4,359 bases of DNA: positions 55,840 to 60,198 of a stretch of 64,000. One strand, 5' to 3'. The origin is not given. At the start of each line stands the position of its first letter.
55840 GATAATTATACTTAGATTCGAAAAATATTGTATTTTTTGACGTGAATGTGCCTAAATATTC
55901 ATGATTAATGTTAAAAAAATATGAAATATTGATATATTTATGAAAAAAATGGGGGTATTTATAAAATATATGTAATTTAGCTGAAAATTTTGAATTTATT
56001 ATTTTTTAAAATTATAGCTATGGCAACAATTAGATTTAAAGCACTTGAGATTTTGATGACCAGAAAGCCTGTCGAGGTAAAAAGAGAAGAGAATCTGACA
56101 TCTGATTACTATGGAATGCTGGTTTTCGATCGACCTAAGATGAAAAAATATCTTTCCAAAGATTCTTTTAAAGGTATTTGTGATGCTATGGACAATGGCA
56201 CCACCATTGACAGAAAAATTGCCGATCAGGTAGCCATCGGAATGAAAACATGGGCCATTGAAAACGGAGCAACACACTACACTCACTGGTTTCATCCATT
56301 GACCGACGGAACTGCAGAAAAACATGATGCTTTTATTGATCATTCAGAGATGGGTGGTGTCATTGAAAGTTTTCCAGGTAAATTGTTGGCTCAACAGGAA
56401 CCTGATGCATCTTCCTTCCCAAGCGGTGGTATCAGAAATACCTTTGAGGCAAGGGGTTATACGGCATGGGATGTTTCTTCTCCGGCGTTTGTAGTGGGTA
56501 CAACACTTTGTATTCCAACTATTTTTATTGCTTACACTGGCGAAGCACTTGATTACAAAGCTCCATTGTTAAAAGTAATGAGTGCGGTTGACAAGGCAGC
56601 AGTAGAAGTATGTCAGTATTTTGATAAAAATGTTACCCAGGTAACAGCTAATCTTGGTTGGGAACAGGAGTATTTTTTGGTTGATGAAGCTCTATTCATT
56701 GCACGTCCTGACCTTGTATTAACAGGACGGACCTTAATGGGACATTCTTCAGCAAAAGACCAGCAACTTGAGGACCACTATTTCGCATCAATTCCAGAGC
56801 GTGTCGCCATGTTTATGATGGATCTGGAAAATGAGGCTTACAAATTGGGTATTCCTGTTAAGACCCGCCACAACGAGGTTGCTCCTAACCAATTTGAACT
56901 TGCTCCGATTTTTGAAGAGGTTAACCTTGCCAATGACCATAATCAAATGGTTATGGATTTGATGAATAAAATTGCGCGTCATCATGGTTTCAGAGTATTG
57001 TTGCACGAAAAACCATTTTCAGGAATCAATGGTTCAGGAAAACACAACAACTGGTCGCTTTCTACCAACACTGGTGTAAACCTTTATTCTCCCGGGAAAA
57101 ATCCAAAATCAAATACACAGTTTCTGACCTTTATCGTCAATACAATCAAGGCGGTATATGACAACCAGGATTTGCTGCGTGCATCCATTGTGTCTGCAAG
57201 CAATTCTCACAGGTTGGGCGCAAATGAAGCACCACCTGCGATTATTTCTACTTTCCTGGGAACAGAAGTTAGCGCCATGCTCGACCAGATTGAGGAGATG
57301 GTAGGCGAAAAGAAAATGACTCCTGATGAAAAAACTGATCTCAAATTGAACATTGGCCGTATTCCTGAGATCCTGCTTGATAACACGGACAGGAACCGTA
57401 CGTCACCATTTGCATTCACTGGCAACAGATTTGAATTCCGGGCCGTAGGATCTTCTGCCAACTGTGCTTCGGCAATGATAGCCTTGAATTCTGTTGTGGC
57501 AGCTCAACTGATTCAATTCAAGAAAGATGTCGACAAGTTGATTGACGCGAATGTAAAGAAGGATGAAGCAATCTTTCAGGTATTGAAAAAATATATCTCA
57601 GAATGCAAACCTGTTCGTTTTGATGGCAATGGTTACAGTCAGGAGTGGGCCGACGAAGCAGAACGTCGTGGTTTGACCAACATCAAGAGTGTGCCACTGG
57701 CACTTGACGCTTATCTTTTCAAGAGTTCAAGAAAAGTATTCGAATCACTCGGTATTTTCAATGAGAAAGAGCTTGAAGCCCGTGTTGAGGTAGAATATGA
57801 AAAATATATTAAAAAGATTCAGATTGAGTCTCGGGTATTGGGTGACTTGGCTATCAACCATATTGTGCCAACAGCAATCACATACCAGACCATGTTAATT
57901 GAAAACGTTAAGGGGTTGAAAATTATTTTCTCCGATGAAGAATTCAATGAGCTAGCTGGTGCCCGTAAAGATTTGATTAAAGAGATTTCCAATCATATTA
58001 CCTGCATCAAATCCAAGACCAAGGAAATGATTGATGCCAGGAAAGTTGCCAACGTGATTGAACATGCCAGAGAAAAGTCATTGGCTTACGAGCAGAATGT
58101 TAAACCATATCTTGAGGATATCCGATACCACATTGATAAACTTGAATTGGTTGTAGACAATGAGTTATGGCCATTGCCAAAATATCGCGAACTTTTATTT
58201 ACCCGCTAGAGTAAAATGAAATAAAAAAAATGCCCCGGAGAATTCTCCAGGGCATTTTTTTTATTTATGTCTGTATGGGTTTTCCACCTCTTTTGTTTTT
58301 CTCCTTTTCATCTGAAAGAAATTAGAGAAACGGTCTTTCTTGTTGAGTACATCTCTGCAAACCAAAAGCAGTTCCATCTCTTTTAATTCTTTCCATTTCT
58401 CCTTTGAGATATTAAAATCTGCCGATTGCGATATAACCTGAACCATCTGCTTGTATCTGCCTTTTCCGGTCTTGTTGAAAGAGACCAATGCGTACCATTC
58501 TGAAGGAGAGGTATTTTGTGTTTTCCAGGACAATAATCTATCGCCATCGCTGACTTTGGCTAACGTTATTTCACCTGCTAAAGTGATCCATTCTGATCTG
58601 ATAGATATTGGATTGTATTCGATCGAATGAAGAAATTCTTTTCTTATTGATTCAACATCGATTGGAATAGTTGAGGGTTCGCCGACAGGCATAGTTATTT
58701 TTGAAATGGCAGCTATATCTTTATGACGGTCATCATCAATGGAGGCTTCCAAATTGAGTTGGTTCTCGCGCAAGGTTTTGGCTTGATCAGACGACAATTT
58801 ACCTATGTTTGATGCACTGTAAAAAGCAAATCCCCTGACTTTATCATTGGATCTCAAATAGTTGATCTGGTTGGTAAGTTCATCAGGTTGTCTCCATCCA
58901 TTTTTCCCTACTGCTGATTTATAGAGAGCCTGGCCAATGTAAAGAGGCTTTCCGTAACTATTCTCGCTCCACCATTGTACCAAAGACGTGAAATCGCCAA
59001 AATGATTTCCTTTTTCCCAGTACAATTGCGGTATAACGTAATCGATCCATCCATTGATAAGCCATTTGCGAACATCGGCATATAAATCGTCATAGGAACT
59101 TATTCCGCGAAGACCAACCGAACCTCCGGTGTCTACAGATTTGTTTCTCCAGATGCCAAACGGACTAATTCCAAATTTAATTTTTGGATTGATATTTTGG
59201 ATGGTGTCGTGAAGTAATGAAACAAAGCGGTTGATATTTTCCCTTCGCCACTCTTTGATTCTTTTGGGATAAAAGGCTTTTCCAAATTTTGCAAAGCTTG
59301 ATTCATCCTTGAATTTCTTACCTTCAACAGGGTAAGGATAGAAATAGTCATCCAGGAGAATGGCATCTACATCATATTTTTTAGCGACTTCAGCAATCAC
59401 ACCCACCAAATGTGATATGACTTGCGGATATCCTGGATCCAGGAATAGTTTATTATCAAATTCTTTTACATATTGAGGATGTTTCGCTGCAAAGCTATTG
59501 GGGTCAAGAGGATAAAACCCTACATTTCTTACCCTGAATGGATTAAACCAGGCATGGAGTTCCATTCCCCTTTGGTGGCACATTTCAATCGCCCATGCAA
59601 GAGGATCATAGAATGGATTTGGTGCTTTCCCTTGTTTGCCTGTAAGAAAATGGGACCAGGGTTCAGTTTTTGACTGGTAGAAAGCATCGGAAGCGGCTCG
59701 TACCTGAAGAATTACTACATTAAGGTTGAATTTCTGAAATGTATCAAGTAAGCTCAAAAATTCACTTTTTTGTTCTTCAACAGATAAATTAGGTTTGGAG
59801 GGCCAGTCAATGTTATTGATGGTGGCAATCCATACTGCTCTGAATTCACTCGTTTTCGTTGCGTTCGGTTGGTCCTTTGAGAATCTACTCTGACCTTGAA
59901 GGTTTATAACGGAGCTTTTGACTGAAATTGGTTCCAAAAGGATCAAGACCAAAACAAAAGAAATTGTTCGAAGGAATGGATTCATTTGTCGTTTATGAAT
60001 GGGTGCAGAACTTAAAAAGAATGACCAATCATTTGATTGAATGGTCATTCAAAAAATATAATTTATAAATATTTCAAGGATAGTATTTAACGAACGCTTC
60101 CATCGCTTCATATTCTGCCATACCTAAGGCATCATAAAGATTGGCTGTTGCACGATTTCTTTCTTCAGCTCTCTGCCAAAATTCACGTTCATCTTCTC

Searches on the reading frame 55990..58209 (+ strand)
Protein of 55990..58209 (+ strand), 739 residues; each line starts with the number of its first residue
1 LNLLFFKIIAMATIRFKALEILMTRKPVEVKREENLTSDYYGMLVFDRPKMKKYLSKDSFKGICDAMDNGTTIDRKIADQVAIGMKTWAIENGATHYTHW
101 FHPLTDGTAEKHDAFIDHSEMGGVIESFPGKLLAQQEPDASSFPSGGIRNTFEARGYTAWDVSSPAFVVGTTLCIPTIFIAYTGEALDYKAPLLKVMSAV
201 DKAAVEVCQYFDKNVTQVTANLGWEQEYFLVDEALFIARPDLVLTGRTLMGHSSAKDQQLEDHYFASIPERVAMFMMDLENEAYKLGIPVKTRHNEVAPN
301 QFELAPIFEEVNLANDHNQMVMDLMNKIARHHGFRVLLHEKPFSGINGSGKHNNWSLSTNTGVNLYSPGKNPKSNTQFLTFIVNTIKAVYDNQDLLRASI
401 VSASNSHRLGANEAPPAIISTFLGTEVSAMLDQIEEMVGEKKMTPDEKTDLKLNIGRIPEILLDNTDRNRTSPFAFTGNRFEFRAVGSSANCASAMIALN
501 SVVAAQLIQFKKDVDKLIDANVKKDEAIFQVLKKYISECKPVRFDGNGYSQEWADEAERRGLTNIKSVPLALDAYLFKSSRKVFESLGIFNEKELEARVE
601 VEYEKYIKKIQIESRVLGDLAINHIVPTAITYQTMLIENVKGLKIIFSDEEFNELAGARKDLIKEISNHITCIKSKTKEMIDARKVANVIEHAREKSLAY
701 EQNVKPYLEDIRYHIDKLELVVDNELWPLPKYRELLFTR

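Call 34: search_protein_families(library=pfam, proteins=[window:55990-58209:+], max_evalue=0.00001)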
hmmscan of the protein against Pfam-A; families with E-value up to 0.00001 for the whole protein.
window:55990-58209:+ (739 aa): 3 families
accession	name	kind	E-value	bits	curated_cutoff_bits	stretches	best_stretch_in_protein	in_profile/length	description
PF12437.13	GSIII_N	-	2.2e-74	248.9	25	1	38-195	2-159/160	Glutamine synthetase type III N terminal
PF18318.6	Gln-synt_C-ter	-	6.5e-41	139.2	22.7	1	527-644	1-118/118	Glutamine synthetase C-terminal domain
PF00120.29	Gln-synt_C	-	1.5e-19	70.7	24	1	216-383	18-182/344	Glutamine synthetase, catalytic domain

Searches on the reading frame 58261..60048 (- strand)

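Call 34: search_protein_families(library=pfam, proteins=[window:58261-60048:-], max_evalue=0.00001)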
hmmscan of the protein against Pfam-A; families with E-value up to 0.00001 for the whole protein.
window:58261-60048:- (595 aa): 1 family
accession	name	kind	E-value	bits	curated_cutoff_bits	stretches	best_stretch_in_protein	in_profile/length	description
PF02638.21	GHL10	-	4.9e-69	233.2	27.9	1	68-377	1-298/311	Glycosyl hydrolase-like 10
